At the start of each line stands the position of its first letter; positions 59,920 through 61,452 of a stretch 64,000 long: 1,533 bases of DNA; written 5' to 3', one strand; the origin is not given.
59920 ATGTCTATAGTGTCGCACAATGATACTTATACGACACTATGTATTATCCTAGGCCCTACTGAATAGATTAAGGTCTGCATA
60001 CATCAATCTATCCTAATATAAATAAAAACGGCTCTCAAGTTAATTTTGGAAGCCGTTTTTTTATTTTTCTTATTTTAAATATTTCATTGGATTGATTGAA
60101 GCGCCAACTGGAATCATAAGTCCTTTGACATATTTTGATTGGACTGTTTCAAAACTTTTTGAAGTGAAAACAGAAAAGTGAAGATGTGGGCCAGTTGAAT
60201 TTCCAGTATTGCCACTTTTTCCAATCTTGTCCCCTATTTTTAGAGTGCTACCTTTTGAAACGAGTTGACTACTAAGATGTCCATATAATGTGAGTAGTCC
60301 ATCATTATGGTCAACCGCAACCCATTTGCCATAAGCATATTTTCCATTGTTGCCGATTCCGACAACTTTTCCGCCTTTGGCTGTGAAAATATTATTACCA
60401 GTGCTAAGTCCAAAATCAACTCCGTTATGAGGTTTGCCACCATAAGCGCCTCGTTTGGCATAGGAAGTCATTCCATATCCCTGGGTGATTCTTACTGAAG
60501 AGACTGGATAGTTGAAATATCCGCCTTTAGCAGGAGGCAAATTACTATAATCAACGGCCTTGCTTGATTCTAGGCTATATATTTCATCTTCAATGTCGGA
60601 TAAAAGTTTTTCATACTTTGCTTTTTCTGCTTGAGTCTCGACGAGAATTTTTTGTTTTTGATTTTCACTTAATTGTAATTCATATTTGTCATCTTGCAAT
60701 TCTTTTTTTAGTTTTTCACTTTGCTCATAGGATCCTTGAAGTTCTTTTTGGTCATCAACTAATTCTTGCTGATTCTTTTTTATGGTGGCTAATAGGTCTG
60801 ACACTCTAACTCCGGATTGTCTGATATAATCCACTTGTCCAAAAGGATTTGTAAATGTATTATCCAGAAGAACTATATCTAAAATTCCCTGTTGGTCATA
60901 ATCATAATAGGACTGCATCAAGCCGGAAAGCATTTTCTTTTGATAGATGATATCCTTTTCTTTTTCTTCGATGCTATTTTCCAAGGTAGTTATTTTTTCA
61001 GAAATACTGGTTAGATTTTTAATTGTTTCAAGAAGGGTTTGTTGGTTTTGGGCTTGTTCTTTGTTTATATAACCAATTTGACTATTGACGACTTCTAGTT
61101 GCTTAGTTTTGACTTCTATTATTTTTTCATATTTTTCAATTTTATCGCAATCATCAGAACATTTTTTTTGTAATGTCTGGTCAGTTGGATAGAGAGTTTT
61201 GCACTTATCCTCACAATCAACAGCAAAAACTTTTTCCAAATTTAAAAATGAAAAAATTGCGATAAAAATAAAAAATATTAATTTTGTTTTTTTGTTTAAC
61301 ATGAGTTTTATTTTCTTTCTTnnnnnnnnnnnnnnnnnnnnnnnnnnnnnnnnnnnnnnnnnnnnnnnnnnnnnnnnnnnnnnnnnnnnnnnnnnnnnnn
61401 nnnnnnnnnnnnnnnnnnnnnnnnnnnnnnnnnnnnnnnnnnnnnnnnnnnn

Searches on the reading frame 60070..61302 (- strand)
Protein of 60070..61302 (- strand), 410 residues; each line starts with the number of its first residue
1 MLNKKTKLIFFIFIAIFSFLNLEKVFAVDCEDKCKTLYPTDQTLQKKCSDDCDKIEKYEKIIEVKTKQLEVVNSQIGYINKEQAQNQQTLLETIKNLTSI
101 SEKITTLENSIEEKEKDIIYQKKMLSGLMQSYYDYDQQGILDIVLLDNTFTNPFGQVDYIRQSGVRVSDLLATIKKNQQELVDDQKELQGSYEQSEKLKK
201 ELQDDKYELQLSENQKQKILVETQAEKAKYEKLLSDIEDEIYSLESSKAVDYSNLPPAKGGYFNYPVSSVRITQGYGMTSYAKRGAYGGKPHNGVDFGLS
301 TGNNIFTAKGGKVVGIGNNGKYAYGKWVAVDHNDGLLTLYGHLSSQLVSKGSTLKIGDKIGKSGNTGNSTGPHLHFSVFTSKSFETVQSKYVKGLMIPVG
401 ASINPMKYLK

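Call 83: search_protein_families(library=pfam, proteins=[window:60070-61302:-], max_evalue=0.001)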
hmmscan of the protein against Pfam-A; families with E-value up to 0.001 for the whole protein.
window:60070-61302:- (410 aa): 2 families
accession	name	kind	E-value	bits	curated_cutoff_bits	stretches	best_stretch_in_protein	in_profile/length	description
PF01551.29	Peptidase_M23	-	6.2e-27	94.1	28.7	1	291-380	2-89/96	Peptidase family M23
PF07889.17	DUF1664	-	0.00098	19.6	34.6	0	159-245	20-107/124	Protein of unknown function (DUF1664)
